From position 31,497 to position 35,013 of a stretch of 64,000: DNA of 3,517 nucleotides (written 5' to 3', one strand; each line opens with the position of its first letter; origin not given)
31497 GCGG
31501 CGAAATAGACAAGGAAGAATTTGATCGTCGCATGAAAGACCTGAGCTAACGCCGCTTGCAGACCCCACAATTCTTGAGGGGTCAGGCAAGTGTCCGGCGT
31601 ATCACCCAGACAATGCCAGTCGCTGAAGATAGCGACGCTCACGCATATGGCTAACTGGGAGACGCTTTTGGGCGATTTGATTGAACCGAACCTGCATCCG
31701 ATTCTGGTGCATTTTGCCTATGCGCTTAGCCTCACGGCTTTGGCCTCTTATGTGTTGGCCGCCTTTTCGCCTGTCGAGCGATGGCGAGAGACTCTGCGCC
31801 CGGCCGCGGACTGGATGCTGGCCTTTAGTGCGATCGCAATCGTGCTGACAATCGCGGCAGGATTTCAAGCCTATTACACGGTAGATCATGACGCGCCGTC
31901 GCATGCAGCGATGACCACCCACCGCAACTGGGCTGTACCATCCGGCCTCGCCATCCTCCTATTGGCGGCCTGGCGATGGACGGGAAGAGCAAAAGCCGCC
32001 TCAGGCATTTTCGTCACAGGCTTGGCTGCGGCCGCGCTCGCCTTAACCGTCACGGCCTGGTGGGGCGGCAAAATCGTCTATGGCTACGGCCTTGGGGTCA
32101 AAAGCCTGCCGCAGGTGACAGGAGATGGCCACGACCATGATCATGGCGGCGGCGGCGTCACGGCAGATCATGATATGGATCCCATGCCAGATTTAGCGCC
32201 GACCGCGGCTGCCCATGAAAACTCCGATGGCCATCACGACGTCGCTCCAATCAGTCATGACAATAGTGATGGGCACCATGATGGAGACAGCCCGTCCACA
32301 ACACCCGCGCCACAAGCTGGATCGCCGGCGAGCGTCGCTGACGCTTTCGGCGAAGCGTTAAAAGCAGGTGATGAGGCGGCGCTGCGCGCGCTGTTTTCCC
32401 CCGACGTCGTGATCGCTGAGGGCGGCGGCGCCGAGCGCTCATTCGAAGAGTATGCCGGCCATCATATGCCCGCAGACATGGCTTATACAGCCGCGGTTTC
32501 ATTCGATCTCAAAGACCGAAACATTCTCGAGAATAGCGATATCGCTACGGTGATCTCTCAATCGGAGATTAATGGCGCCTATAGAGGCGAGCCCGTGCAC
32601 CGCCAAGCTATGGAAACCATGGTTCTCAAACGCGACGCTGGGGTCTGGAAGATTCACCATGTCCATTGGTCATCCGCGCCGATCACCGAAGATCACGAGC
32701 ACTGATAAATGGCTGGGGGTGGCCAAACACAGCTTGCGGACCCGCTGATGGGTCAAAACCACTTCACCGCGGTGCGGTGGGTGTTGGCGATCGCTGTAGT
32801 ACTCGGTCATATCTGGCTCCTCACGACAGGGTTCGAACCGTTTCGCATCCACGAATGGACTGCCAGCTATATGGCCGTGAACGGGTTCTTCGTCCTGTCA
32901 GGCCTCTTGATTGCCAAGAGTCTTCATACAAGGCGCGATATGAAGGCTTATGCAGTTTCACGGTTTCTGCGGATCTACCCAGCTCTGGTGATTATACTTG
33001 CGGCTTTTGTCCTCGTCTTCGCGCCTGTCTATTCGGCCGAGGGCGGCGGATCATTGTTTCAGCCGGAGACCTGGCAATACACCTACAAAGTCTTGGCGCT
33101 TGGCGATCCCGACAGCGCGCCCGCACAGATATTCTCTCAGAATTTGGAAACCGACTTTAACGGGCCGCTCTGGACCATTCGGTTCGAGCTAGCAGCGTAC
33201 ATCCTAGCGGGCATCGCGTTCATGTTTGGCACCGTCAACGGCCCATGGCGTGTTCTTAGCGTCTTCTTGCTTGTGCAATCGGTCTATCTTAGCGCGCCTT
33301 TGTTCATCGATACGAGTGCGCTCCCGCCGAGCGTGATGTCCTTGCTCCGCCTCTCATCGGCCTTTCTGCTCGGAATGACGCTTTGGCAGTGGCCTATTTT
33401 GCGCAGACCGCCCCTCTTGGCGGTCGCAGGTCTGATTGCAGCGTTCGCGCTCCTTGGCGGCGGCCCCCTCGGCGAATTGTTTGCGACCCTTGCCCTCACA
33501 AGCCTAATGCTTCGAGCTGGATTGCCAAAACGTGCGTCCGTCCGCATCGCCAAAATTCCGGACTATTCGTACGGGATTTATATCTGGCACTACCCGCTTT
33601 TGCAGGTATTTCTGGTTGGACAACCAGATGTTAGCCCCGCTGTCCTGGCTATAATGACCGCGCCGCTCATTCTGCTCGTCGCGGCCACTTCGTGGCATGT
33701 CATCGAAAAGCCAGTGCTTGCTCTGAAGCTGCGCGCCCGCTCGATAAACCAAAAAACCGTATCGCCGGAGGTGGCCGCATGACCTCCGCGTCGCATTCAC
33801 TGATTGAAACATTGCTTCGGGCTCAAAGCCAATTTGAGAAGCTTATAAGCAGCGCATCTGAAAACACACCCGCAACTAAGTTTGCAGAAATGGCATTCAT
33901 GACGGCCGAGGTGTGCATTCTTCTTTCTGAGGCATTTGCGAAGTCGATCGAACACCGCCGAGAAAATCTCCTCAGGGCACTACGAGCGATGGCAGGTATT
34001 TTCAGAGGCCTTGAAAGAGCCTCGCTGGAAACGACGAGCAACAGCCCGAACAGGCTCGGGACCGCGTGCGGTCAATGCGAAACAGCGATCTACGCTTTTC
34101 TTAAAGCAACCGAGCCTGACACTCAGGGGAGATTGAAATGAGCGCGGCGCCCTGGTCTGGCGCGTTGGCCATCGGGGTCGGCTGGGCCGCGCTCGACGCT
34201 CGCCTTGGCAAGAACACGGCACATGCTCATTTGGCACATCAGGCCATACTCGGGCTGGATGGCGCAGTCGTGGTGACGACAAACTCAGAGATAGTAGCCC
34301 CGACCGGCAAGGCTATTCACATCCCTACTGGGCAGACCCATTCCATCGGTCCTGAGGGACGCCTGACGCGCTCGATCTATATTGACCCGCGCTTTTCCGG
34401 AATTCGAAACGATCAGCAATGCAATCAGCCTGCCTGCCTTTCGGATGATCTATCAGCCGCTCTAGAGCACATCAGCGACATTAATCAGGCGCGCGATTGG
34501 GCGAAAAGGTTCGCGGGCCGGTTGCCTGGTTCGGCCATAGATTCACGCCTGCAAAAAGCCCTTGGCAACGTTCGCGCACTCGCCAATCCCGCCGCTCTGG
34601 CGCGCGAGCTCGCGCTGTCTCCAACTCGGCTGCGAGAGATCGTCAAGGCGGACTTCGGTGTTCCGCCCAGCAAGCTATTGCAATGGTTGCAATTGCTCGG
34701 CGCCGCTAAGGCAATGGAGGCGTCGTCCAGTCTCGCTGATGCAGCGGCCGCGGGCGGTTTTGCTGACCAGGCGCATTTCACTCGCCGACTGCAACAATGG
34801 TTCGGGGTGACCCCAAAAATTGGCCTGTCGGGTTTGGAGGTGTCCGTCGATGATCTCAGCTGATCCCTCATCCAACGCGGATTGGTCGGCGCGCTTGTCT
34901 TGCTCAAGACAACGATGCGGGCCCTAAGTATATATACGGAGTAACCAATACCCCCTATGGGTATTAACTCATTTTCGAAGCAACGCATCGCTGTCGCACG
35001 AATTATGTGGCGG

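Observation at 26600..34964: Three copies of a 17-bp CsoR-like palindrome define a regulon, but no cognate repressor gene is in the window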

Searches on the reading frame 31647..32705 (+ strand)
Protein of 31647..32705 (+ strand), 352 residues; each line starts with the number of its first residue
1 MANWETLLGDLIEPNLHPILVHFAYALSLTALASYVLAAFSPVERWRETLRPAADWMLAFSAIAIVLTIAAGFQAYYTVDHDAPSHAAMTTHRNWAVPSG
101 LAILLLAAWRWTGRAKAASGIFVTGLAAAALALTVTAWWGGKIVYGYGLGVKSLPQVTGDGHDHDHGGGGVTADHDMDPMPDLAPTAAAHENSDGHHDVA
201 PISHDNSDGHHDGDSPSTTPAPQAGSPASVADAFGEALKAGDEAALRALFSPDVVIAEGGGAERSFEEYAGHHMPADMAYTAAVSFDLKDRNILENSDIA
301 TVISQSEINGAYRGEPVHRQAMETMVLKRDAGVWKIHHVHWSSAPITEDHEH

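Call 7: search_protein_families(library=pfam, proteins=[window:31647-32705:+], max_evalue=0.01)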
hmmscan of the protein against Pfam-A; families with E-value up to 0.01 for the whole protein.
window:31647-32705:+ (352 aa): 5 families
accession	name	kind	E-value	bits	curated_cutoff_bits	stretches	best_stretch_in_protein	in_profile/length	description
PF13474.12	SnoaL_3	-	3.9e-14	53.5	22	1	230-345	4-119/121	SnoaL-like domain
PF14534.12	DUF4440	-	2e-13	51.1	25.2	1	230-336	4-107/107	Domain of unknown function (DUF4440)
PF09990.14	DUF2231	-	3.4e-13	50.3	26.4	1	15-152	3-138/139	Predicted membrane protein (DUF2231)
PF08332.16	CaMKII_AD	-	0.00049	20.7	22.1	1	230-345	8-128/128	Calcium/calmodulin dependent protein kinase II association domain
PF12680.13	SnoaL_2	-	0.009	17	27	0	233-327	3-94/102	SnoaL-like domain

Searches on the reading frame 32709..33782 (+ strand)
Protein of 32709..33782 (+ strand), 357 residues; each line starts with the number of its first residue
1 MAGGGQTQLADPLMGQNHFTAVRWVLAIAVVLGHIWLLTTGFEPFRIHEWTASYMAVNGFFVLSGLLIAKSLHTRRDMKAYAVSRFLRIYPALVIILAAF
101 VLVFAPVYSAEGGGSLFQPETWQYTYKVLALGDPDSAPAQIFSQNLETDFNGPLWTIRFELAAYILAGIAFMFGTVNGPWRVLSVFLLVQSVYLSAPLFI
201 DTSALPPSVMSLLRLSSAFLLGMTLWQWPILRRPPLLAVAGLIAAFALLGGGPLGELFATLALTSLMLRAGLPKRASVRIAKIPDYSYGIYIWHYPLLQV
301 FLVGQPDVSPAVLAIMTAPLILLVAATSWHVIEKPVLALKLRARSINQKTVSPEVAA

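Call 7: search_protein_families(library=pfam, proteins=[window:32709-33782:+], max_evalue=0.01)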
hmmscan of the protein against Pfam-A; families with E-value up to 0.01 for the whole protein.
window:32709-33782:+ (357 aa): 1 family
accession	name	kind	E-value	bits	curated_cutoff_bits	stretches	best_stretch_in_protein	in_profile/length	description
PF01757.29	Acyl_transf_3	-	1.1e-25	90.9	31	1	21-325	6-321/326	Acyltransferase domain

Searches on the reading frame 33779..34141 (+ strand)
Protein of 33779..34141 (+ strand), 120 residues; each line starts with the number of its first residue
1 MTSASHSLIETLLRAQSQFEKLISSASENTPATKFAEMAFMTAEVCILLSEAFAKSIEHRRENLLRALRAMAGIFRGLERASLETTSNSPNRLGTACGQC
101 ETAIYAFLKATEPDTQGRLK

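Call 7: search_protein_families(library=pfam, proteins=[window:33779-34141:+], max_evalue=0.01)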
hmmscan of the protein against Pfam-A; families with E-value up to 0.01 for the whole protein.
window:33779-34141:+ (120 aa): 0 families

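Call 31: find_homologous_proteins(query=window:33779-34141:+, max_evalue=0.001)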
Query window:33779-34141:+ (120 aa): 7 proteins with E <= 0.001 among 27 candidates.
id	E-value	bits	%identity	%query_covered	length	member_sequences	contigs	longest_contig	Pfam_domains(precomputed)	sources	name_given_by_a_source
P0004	4.6e-64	231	93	100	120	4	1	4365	-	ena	-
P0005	5.8e-62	224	92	100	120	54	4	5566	-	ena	-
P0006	1.1e-59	217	90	100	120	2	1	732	-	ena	-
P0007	1.3e-32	130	59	100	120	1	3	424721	-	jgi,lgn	jgi:hypothetical protein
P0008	2.8e-28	116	87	56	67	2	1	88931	-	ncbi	ncbi:hypothetical protein, partial [Henriciella mobilis]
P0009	4.0e-27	112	53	96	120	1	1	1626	-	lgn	-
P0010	1.5e-5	43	76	32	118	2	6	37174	-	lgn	-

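Call 34: find_encoding_contigs(protein=P0007, flank=10000, max_places=3)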
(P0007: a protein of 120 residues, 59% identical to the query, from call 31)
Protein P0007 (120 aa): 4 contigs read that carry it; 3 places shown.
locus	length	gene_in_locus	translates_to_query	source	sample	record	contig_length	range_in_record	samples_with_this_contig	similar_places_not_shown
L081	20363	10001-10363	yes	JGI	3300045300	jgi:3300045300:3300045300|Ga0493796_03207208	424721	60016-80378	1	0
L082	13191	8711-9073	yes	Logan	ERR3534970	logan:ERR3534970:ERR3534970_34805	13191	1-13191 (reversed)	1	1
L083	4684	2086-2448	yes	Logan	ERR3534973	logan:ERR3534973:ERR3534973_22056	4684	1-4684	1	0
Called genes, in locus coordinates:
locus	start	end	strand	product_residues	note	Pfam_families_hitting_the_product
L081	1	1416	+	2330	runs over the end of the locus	PF04862:DUF642 (faint), PF17996:CE2_N (faint), PF26183:Ig_NUP210_14th (faint), PF00353:HemolysinCabind (weak), PF00657:Lipase_GDSL, PF13472:Lipase_GDSL_2, PF00353:HemolysinCabind (weak)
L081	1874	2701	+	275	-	PF20109:Trans_reg_dom, PF10074:RovC_DNA-bd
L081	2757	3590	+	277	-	PF20109:Trans_reg_dom (weak), PF10074:RovC_DNA-bd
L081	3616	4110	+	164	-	PF00293:NUDIX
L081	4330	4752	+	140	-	PF11604:CusF_Ec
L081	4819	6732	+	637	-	PF07732:Cu-oxidase_3, PF00394:Cu-oxidase, PF07731:Cu-oxidase_2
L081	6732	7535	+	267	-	PF05275:CopB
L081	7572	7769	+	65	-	PF09851:SHOCT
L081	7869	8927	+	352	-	PF09990:DUF2231, PF13474:SnoaL_3, PF14534:DUF4440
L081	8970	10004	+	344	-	PF01757:Acyl_transf_3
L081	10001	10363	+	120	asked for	-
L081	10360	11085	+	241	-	PF12833:HTH_18, PF00165:HTH_AraC (weak)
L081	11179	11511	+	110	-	PF18926:DUF5676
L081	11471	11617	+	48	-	-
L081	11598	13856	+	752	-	PF19335:HMBD, PF00122:E1-E2_ATPase, PF00702:Hydrolase, PF08282:Hydrolase_3 (faint)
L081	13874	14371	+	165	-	PF04214:DUF411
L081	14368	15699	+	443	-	PF13520:AA_permease_2, PF00324:AA_permease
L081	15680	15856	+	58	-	-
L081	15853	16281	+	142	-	PF07885:Ion_trans_2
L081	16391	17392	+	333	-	PF25881:HH_YBHG, PF25876:HH_MFP_RND (weak), PF25954:Beta-barrel_RND_2, PF25990:Beta-barrel_YknX (weak)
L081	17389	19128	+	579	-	PF00005:ABC_tran, PF13304:AAA_21 (faint), PF13401:AAA_22 (faint), PF13476:AAA_23 (faint), PF13555:AAA_29 (faint), PF25199:nSTAND_NTPase5 (faint), PF00005:ABC_tran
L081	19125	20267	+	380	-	PF12679:ABC2_membrane_2, PF12698:ABC2_membrane_3, PF12730:ABC2_membrane_4 (weak), PF01061:ABC2_membrane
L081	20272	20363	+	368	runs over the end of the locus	PF12679:ABC2_membrane_2, PF12698:ABC2_membrane_3, PF01061:ABC2_membrane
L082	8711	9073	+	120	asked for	-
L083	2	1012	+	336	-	?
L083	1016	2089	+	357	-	PF01757:Acyl_transf_3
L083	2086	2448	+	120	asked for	-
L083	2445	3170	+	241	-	PF12833:HTH_18, PF00165:HTH_AraC (weak)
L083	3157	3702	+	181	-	-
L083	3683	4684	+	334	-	?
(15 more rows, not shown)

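Call 37: predict_structure(alignment_id=A1)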
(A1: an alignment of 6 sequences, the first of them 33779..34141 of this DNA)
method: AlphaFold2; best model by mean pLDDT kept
length: 120 residues; sequences in the alignment: 6
mean_pLDDT: 62.5   pTM: 0.48
mean pLDDT of the five models: 62.5, 55.9, 55.8, 51.4, 50.2
residues with pLDDT >= 90: 0; 70-90: 24; 50-70: 88; < 50: 8
segments of 3 or more residues with pLDDT < 50: 114-120
pLDDT, mean of each block of 10 residues (from residue 1): 68 69 58 54 59 59 68 67 56 70 74 49
secondary structure, 60 per line:
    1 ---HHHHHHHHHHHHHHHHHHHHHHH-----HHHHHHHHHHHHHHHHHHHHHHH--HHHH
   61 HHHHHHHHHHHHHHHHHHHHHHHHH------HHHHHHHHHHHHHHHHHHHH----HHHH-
elements in order: H4-26 H32-54 H57-85 H92-111 H116-119
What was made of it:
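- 33779..34141 (+): h120, a 120-aa helical protein of unknown function. Not CsoR-like. AlphaFold2 pLDDT 62.5, four helices (call 37).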

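Call 41: fold_search(model_id=the predicted structure, library=pdb)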
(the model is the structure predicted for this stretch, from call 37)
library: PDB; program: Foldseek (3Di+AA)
matches with E <= 10: 214; with E <= 0.001: 0
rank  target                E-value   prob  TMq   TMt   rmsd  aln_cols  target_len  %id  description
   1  6ek9                  4.2e-01  0.98  0.60  0.59   5.1       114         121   20  Cytosolic copper storage protein Csp from Streptomyces lividans: Cu loaded form (released 2018-08-08)
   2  6r01                  6.8e-01  0.93  0.57  0.57   5.9       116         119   18  Streptomyces lividans Ccsp mutant - H107A/H111A (released 2019-07-10)
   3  3bt5                  7.6e-01  0.54  0.46  0.40   6.0       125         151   15  Crystal structure of DUF305 fragment from Deinococcus radiodurans (released 2008-01-15)
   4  6q6b_A                1.0e+00  0.89  0.56  0.52   5.7       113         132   18  Structure of the copper storage protein, Ccsp, from Streptomyces lividans loaded with 10 copper equivalents (released 2019-07-10)
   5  6wkt_A                1.0e+00  0.69  0.46  0.51   6.2       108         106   11  Cu(I)-bound Copper Storage Protein BsCsp3 (released 2021-04-21)
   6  6ei0_N                1.4e+00  0.85  0.59  0.61   5.8       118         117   18  Cytosolic copper storage protein Csp from Streptomyces lividans: apo form (released 2018-10-10)
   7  8e0m_J                1.4e+00  0.30  0.35  0.28   9.5       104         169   19  Homotrimeric variant of tcTRP9, BGL15 (released 2023-04-12)
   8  9div_A                1.4e+00  0.14  0.25  0.23  12.8       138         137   19  The crystal structure of de novo designed ChuA binding protein C8 (released 2025-05-21)
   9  7zn7_D                1.5e+00  0.38  0.41  0.39  11.3       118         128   11  Cryo-EM structure of RCMV-E E27 bound to human DDB1 (deltaBPB) and rat STAT2 CCD (released 2022-11-09)
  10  8cwo_T                1.5e+00  0.25  0.30  0.37   9.8        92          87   14  Cutibacterium acnes 30S ribosomal subunit with Sarecycline bound, body domain only in the local refined map (released 2023-03-15)
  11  4yjl_C                1.8e+00  0.18  0.33  0.15  11.0       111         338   21  Crystal structure of APC-ARM in complexed with Amer1-A2 (released 2016-03-09)
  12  1x91                  1.9e+00  0.51  0.49  0.42   5.4       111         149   14  Crystal structure of mutant form A of a pectin methylesterase inhibitor from Arabidopsis (released 2004-12-28)
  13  4yjl_B                1.9e+00  0.16  0.32  0.15  10.2       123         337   17  Crystal structure of APC-ARM in complexed with Amer1-A2 (released 2016-03-09)
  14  3nmx_B                2.0e+00  0.20  0.33  0.16  10.1       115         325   19  Crystal structure of APC complexed with Asef (released 2011-07-06)
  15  1rj4_B                2.1e+00  0.60  0.56  0.48   4.5       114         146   16  Structure of a Cell Wall Invertase Inhibitor from Tobacco in Complex with Cd2+ (released 2004-02-03)
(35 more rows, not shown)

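Call 49: search_protein_families(library=ncbifam, proteins=[window:33779-34141:+], max_evalue=0.01)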
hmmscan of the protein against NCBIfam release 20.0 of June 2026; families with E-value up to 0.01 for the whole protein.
window:33779-34141:+ (120 aa): 0 families
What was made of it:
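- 33779..34141 (+): No family (calls 7, 49).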

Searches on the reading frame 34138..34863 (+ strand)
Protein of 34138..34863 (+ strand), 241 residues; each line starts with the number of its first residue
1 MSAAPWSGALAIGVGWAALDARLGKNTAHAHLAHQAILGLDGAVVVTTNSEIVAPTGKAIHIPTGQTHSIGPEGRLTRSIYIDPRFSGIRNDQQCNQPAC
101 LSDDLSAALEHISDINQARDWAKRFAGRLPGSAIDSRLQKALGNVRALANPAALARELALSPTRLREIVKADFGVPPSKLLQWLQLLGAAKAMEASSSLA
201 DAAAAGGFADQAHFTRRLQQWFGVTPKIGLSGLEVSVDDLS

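Call 7: search_protein_families(library=pfam, proteins=[window:34138-34863:+], max_evalue=0.01)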
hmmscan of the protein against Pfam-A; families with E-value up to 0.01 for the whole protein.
window:34138-34863:+ (241 aa): 3 families
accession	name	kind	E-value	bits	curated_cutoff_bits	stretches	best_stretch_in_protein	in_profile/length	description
PF12833.13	HTH_18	-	4.6e-16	59.3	33.6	1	154-227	1-75/80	Helix-turn-helix domain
PF00165.29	HTH_AraC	-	5.9e-08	33.1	26.6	1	197-227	9-38/42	Bacterial regulatory helix-turn-helix proteins, AraC family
PF07883.17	Cupin_2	-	0.00057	20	27.2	1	26-70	11-56/70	Cupin domain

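Call 43: find_encoding_contigs(protein=window:34138-34863:+, flank=10000, max_places=6)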
Protein window:34138-34863:+ (241 aa): 8 contigs read that carry it; 6 places shown.
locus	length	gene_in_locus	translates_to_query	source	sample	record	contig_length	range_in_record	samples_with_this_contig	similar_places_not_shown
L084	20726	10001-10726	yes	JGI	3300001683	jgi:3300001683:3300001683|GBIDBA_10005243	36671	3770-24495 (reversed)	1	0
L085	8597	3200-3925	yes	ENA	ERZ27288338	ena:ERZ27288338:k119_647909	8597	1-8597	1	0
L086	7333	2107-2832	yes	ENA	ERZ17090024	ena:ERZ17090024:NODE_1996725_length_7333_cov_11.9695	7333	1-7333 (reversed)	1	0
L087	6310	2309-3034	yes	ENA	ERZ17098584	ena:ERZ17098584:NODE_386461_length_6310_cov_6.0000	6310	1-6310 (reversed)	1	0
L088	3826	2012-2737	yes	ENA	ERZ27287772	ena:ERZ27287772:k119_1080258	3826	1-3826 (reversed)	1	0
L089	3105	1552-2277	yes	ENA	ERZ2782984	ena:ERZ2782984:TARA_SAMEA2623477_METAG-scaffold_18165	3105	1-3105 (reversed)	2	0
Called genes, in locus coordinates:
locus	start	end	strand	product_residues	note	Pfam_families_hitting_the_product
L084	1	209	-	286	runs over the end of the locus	PF05977:MFS_3, PF07690:MFS_1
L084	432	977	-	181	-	PF08843:AbiEii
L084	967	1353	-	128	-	PF08843:AbiEii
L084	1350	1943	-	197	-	-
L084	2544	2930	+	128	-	-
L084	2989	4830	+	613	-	PF07732:Cu-oxidase_3, PF00394:Cu-oxidase, PF07731:Cu-oxidase_2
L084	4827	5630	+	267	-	PF05275:CopB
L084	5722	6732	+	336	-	-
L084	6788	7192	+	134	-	PF05275:CopB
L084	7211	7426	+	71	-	PF09851:SHOCT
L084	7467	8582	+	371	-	PF09990:DUF2231, PF13474:SnoaL_3, PF14534:DUF4440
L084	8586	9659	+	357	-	PF01757:Acyl_transf_3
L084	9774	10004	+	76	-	-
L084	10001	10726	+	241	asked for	PF12833:HTH_18, PF00165:HTH_AraC (weak)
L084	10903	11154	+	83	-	PF18926:DUF5676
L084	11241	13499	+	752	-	PF19335:HMBD, PF00122:E1-E2_ATPase, PF00702:Hydrolase, PF08282:Hydrolase_3 (faint)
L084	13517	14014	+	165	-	PF04214:DUF411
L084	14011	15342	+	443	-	PF13520:AA_permease_2, PF00324:AA_permease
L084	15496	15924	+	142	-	PF07885:Ion_trans_2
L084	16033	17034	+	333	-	PF25881:HH_YBHG, PF25876:HH_MFP_RND (weak), PF25954:Beta-barrel_RND_2 (weak), PF25990:Beta-barrel_YknX (weak)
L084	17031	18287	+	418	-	PF00005:ABC_tran, PF13476:AAA_23 (faint), PF13555:AAA_29 (faint), PF25199:nSTAND_NTPase5 (faint), PF13304:AAA_21 (faint), PF13401:AAA_22 (faint), PF00005:ABC_tran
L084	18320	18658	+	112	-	-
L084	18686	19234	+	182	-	PF12698:ABC2_membrane_3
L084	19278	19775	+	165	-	-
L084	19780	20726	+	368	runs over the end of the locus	PF12679:ABC2_membrane_2, PF12698:ABC2_membrane_3, PF01061:ABC2_membrane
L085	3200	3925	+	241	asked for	PF12833:HTH_18, PF00165:HTH_AraC (weak)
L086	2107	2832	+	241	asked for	PF12833:HTH_18, PF00165:HTH_AraC (weak)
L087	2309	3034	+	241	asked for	PF12833:HTH_18, PF00165:HTH_AraC (weak)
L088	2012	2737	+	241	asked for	PF12833:HTH_18, PF00165:HTH_AraC (weak)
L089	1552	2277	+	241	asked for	PF12833:HTH_18, PF00165:HTH_AraC (weak)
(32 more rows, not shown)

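Call 49: search_protein_families(library=ncbifam, proteins=[window:34138-34863:+], max_evalue=0.01)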
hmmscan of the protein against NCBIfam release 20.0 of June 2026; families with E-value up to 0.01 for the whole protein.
window:34138-34863:+ (241 aa): 6 families
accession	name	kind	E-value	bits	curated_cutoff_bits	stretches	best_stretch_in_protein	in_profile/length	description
TIGR04094.1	adjacent_YSIRK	equivalog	2.3e-05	23.6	200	1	152-227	305-380/383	YSIRK-targeted surface antigen transcriptional regulator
NF010028.0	PRK13503.1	equivalog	2.8e-05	23.6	288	1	153-227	192-267/278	HTH-type transcriptional activator RhaS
NF007860.0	PRK10572.1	equivalog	0.00033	19.6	208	1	147-227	198-279/292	arabinose operon transcriptional regulator AraC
NF007243.0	PRK09685.1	equivalog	0.0005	19.6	199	1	151-227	218-296/303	transcriptional regulator FeaR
NF011964.0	PRK15435.1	equivalog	0.0016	17.5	345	1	152-227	103-178/354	bifunctional DNA-binding transcriptional regulator/O6-methylguanine-DNA methyltransferase Ada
NF049968.1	QhpR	equivalog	0.0021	17.2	250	1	188-227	241-281/284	AraC-like transcriptional regulator QhpR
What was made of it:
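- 34138..34863 (+): AraC-family regulator with an N-terminal cupin. Its start overlaps the h120 stop. Calls 7, 49.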
